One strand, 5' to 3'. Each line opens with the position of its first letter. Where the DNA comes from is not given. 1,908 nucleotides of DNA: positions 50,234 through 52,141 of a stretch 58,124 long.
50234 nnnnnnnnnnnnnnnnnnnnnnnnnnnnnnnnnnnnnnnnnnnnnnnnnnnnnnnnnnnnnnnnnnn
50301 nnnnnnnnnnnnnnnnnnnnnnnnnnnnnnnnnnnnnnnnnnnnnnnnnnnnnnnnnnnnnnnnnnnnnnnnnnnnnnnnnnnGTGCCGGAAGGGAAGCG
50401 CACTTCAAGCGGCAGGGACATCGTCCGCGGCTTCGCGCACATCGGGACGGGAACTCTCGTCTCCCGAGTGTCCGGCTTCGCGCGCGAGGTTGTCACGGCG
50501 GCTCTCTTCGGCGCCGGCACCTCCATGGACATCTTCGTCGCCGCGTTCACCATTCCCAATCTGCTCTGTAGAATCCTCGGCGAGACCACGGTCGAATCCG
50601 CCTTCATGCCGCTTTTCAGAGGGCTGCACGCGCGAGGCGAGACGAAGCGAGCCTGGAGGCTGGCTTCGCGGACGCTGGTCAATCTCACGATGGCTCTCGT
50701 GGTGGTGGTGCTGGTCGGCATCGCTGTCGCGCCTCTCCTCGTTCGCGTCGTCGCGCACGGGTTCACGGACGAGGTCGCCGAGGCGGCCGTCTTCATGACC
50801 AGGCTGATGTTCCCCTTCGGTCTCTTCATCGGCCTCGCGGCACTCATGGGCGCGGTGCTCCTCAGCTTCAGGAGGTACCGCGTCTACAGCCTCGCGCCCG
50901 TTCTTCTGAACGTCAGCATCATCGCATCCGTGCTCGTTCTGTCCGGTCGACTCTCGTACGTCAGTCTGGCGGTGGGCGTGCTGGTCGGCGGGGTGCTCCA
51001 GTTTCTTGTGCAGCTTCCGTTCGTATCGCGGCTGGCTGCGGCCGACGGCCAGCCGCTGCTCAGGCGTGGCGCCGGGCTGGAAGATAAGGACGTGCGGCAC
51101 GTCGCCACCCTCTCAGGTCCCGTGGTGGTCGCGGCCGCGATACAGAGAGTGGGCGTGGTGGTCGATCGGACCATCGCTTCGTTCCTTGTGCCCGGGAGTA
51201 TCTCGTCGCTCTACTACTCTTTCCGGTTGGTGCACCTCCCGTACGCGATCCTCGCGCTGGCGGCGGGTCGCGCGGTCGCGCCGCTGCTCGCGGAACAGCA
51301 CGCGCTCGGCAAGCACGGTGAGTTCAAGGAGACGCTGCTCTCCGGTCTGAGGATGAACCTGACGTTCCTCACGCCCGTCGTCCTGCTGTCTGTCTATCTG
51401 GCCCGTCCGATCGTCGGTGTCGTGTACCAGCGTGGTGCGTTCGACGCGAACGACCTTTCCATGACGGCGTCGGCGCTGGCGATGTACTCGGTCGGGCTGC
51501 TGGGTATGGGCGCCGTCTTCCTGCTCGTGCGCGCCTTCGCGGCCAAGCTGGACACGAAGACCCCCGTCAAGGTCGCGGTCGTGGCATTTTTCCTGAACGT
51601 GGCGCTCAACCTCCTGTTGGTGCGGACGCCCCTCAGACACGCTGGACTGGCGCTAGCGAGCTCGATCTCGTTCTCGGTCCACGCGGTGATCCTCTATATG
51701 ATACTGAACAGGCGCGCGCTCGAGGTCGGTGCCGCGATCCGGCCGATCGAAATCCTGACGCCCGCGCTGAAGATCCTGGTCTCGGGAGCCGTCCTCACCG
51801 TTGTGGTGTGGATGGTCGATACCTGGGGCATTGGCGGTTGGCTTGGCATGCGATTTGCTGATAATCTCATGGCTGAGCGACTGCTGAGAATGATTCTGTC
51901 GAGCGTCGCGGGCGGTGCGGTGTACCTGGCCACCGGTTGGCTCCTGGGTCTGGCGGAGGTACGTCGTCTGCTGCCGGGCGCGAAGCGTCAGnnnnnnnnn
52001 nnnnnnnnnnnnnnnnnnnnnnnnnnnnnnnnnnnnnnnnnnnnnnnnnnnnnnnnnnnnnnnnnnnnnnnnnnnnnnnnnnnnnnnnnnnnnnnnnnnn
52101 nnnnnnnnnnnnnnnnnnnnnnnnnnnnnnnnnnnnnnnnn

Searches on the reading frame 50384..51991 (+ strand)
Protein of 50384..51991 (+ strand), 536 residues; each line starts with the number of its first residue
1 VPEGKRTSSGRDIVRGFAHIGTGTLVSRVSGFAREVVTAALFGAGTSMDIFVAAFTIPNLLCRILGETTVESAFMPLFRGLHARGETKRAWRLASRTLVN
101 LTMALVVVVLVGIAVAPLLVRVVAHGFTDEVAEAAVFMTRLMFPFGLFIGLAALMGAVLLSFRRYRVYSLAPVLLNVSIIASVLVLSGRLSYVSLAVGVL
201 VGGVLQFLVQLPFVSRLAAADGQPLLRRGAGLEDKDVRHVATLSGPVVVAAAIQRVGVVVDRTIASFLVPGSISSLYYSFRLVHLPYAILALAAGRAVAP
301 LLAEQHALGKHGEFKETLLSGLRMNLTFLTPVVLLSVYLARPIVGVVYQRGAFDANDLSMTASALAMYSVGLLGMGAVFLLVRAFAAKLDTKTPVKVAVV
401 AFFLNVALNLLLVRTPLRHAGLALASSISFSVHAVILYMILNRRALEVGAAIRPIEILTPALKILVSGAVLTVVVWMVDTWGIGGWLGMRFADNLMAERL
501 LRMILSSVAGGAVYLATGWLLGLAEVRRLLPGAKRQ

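Call 52: search_protein_families(library=pfam, proteins=[window:50384-51991:+], max_evalue=0.00001)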
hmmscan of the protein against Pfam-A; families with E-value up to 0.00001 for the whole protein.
window:50384-51991:+ (536 aa): 1 family
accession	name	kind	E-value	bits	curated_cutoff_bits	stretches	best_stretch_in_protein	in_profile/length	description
PF03023.19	MurJ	-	1.7e-102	343.8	27.4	1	39-479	2-433/451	Lipid II flippase MurJ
